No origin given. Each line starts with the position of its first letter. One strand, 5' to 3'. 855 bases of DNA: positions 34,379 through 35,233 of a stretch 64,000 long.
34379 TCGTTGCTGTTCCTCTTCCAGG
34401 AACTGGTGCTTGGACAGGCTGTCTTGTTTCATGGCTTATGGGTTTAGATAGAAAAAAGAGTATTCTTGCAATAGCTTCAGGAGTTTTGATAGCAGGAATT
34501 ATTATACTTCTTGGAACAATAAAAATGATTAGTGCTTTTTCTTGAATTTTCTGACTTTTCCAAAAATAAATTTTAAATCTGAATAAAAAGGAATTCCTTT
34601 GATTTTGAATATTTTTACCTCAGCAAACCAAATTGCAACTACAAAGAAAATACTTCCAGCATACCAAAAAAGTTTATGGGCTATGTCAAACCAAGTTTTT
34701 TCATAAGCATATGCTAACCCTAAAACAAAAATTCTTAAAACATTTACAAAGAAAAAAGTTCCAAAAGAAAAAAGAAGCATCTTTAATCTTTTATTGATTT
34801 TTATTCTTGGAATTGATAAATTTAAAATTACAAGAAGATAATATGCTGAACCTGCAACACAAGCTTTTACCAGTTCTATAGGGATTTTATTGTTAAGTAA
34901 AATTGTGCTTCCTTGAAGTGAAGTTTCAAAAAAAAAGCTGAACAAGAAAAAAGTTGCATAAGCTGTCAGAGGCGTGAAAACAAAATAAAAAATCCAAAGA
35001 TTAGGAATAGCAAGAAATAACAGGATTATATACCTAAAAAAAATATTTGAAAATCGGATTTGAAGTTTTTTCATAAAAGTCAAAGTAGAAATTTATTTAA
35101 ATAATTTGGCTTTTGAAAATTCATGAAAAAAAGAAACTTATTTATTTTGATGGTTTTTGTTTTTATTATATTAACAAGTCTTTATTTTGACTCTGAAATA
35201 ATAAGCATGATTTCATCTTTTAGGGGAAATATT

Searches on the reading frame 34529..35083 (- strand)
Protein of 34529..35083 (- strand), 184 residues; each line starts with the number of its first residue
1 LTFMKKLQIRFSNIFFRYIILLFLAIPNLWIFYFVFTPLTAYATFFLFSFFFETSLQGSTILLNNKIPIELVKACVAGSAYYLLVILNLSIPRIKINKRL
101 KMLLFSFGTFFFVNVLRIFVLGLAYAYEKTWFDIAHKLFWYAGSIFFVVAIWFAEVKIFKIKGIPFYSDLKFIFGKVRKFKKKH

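Call 16: search_protein_families(library=pfam, proteins=[window:34529-35083:-], max_evalue=0.01)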
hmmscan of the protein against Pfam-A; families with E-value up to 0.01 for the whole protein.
window:34529-35083:- (184 aa): 1 family
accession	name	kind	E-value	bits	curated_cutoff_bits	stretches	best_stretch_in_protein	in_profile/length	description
PF09721.15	Exosortase_EpsH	-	6.4e-06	26.2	25.7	1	15-153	102-246/254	Transmembrane exosortase (Exosortase_EpsH)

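Call 31: search_protein_families(library=ncbifam, proteins=[window:34529-35083:-], max_evalue=1)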
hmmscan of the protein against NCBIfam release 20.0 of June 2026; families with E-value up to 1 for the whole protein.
window:34529-35083:- (184 aa): 5 families
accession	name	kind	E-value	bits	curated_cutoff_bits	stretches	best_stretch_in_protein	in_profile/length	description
NF033505.2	paceosortase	exception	4.6e-63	212.3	80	1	12-177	2-166/167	pacearchaeosortase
TIGR04178.1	exo_archaeo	signature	3e-08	33.8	23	1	72-156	4-92/97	exosortase/archaeosortase family protein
TIGR04300.1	exosort_XrtM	exception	9.7e-06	26.1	125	1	22-149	7-132/150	exosortase family protein XrtM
TIGR04124.1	archaeo_artE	exception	2e-05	24.7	95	1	15-158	12-150/153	archaeosortase family protein ArtE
NF046081.1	exosort_XrtX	exception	0.00019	21.4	170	1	43-157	44-160/168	exosortase X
